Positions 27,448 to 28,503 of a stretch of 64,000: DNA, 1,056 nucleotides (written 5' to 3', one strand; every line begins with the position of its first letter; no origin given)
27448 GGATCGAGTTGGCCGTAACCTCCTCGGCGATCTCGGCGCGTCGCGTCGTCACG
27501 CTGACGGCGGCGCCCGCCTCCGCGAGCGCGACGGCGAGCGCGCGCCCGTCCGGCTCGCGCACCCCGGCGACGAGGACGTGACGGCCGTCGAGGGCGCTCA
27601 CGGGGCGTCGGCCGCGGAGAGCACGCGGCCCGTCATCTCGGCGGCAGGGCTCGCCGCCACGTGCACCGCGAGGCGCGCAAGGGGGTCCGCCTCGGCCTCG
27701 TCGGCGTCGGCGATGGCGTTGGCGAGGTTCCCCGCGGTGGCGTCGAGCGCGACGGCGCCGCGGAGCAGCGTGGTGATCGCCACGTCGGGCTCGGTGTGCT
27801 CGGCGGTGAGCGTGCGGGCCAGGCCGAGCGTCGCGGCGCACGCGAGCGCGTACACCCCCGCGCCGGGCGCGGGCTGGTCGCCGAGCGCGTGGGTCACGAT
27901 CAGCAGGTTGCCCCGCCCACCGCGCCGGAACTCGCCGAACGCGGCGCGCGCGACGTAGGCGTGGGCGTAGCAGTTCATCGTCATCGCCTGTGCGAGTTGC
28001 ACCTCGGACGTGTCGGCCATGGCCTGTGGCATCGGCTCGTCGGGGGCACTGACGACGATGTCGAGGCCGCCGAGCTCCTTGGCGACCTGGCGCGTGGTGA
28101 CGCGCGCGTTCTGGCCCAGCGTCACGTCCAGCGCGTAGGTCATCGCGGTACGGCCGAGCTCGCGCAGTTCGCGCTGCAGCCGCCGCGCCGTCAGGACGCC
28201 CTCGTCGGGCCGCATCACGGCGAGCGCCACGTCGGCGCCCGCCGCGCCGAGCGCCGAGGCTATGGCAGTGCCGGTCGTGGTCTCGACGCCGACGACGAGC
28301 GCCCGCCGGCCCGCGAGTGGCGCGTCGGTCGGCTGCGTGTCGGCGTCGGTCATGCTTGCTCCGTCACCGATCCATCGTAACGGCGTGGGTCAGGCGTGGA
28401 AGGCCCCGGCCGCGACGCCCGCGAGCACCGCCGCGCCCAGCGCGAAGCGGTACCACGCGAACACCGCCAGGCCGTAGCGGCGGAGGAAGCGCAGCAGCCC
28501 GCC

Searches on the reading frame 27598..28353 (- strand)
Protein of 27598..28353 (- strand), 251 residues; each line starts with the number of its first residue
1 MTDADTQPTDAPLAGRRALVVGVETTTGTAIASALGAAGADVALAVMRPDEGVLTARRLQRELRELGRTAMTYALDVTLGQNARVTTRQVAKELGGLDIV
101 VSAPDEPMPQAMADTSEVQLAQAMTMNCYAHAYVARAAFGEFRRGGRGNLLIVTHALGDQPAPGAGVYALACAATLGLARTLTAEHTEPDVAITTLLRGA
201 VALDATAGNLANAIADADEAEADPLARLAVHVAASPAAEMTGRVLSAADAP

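Call 53: search_protein_families(library=pfam, proteins=[window:27598-28353:-], max_evalue=0.00001)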
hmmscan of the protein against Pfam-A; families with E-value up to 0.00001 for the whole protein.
window:27598-28353:- (251 aa): 2 families
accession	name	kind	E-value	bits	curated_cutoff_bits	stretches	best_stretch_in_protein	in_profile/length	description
PF00106.31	adh_short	-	4.4e-20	72.4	26.6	1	18-206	3-187/195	short chain dehydrogenase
PF13561.12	adh_short_C2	-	1.4e-17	64.6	27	1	28-228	9-203/236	Enoyl-(Acyl carrier protein) reductase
